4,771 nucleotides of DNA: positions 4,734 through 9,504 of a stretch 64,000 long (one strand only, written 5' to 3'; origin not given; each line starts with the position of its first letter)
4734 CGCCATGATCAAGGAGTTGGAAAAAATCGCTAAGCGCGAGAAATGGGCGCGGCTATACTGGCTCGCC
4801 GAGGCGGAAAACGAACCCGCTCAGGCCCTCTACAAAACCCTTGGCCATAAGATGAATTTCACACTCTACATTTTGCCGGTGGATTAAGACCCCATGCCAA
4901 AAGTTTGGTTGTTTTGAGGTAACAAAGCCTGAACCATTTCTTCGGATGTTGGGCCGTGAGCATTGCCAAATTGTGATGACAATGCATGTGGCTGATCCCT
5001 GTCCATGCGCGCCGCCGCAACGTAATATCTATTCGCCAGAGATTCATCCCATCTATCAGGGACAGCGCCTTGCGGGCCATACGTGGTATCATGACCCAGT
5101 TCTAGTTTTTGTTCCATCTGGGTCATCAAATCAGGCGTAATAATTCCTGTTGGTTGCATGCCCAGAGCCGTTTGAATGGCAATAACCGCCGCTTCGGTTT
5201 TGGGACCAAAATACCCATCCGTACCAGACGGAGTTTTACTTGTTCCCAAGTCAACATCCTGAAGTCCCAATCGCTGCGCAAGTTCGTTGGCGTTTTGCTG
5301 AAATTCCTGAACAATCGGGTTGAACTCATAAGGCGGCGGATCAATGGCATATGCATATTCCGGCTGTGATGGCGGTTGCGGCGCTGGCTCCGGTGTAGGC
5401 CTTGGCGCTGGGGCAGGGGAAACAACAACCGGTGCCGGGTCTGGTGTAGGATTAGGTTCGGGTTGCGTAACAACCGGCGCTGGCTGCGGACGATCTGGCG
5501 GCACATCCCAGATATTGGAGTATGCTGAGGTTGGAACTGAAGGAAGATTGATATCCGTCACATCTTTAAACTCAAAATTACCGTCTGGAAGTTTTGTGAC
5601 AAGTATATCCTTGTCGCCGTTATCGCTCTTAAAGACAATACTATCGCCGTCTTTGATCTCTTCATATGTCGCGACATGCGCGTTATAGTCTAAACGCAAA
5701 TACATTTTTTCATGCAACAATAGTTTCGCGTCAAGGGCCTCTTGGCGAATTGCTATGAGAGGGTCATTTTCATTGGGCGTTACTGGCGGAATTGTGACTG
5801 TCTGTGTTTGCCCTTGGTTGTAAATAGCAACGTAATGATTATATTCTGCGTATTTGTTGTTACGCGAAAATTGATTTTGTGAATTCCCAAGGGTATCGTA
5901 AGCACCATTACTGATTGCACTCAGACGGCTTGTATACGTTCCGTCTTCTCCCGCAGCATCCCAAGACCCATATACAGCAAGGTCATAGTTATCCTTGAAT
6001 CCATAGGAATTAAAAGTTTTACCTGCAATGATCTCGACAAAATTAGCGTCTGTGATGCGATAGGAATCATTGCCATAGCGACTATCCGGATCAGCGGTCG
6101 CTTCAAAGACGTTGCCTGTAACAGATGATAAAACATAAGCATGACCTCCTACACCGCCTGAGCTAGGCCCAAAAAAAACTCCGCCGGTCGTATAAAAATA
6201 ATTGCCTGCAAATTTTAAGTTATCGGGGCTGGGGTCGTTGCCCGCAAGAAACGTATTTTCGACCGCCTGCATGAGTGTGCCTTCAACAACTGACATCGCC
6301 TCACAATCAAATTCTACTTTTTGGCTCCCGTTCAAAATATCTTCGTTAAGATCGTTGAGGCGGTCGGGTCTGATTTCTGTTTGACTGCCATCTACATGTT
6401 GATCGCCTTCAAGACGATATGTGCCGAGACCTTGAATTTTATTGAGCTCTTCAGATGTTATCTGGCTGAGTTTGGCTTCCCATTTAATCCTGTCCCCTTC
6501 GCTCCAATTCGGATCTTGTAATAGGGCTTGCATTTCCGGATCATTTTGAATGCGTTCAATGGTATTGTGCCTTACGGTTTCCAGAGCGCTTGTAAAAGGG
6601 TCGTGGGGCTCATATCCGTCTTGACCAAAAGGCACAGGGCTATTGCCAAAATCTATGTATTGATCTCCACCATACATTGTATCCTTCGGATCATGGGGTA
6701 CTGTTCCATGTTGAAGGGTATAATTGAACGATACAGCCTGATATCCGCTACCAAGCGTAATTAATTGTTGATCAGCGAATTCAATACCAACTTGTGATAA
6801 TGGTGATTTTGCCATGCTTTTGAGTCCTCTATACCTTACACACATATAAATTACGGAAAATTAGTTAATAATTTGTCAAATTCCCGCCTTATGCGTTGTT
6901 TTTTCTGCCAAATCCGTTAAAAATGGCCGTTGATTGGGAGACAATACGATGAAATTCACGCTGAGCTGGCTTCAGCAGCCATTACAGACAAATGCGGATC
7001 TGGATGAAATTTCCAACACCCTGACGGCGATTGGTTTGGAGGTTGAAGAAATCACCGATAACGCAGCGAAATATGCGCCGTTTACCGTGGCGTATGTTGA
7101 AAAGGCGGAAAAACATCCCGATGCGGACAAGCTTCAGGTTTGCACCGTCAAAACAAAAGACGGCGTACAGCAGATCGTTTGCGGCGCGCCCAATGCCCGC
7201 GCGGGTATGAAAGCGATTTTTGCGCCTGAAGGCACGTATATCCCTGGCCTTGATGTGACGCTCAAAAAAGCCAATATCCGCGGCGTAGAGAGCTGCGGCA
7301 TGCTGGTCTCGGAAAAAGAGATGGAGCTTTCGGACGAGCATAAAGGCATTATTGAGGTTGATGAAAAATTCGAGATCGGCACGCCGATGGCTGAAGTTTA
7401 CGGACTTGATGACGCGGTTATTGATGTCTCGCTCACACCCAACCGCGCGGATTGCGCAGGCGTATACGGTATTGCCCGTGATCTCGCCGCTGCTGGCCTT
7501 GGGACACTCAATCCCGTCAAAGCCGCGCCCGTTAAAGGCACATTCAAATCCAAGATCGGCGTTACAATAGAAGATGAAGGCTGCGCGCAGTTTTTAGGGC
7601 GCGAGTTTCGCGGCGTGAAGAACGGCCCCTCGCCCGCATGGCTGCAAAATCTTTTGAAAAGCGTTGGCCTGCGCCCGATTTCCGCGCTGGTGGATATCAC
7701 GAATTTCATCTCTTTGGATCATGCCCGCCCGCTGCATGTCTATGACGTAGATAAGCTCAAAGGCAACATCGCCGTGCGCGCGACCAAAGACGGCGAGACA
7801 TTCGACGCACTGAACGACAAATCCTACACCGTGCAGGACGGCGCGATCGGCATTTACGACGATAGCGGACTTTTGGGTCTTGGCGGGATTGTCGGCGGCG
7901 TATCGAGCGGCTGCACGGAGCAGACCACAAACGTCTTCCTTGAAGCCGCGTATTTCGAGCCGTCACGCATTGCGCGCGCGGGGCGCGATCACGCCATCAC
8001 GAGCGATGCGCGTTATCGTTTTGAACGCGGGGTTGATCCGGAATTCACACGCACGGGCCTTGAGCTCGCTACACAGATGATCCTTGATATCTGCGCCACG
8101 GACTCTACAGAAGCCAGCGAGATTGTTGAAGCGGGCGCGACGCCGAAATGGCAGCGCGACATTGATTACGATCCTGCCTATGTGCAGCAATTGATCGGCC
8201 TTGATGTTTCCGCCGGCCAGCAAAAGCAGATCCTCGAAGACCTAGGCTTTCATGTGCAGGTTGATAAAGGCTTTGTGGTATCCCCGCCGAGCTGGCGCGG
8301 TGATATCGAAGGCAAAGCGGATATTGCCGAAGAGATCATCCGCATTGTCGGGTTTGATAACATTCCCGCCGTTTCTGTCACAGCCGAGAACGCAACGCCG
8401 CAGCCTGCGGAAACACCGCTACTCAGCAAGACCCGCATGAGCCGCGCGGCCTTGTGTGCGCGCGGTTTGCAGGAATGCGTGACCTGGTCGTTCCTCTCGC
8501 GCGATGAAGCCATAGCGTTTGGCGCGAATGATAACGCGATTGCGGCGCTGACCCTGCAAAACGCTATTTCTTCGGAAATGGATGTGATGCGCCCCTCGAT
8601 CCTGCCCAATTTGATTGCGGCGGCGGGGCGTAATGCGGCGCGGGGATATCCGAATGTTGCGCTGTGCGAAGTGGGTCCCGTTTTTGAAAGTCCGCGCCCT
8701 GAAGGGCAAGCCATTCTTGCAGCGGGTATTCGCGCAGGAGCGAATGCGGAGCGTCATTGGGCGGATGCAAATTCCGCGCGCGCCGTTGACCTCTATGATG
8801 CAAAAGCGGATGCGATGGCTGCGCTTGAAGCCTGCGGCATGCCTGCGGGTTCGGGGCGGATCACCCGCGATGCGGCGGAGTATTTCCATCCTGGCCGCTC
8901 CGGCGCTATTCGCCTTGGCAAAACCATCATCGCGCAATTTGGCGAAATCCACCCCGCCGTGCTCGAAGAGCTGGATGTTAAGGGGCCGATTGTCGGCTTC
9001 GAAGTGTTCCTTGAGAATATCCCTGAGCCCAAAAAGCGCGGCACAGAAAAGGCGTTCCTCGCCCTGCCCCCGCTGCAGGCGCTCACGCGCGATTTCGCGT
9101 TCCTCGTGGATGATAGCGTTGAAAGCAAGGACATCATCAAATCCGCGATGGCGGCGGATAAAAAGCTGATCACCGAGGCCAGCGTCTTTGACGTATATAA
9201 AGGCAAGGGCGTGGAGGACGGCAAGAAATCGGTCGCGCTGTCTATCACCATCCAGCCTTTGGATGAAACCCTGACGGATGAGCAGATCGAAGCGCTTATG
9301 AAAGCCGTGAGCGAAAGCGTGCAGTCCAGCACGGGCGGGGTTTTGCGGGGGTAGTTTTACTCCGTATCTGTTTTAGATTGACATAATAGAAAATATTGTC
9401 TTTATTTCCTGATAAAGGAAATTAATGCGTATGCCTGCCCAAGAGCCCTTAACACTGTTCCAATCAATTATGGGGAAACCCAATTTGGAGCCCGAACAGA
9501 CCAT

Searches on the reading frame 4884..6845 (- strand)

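Call 110: search_protein_families(library=pfam, proteins=[window:4884-6845:-], max_evalue=0.01)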
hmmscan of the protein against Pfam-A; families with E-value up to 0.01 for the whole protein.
window:4884-6845:- (653 aa): 2 families
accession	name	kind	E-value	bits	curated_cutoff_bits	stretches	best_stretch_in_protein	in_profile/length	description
PF01471.23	PG_binding_1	-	1.4e-08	35.2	23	1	539-577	19-57/57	Putative peptidoglycan binding domain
PF17830.6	STI1-HOP_DP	-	0.00091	19.5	29.1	0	94-113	3-22/55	STI1/HOP, DP domain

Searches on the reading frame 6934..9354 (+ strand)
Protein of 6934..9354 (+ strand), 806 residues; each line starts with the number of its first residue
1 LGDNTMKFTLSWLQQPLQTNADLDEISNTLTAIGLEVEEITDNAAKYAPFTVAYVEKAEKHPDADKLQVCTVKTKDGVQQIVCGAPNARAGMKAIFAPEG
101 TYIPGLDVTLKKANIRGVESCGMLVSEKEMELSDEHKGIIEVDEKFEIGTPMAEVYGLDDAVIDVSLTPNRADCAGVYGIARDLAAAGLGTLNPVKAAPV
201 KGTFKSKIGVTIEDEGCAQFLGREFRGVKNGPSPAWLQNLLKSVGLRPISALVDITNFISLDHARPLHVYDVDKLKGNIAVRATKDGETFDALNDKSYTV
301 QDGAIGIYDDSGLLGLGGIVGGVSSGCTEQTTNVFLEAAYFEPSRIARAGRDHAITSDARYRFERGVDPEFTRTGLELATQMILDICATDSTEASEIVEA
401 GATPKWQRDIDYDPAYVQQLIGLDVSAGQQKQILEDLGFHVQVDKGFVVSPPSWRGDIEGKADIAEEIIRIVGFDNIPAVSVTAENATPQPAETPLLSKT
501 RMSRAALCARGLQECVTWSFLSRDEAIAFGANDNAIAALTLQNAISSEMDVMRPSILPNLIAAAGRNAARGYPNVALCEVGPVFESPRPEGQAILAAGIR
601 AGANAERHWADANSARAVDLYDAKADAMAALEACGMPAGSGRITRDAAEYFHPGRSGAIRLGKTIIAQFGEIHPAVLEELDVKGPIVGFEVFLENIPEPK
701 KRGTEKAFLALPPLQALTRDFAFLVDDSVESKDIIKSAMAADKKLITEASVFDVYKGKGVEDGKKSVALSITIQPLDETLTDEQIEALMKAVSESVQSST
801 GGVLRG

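Call 110: search_protein_families(library=pfam, proteins=[window:6934-9354:+], max_evalue=0.01)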
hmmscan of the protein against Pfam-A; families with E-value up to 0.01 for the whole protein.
window:6934-9354:+ (806 aa): 5 families
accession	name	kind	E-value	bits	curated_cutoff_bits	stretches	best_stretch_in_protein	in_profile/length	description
PF03483.22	B3_4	-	1.1e-60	204.7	29.3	1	217-387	2-173/174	B3/4 domain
PF17759.6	tRNA_synthFbeta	-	2.5e-42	145.2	22.4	1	487-691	9-212/214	Phenylalanyl tRNA synthetase beta chain CLM domain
PF03147.19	FDX-ACB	-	1.1e-24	87.1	31.1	1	714-805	3-94/94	Ferredoxin-fold anticodon binding domain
PF03484.21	B5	-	7.2e-22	77.8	28.6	1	410-474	1-67/67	tRNA synthetase B5 domain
PF01588.26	tRNA_bind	-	6.3e-21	74.7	27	1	51-150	2-95/96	Putative tRNA binding domain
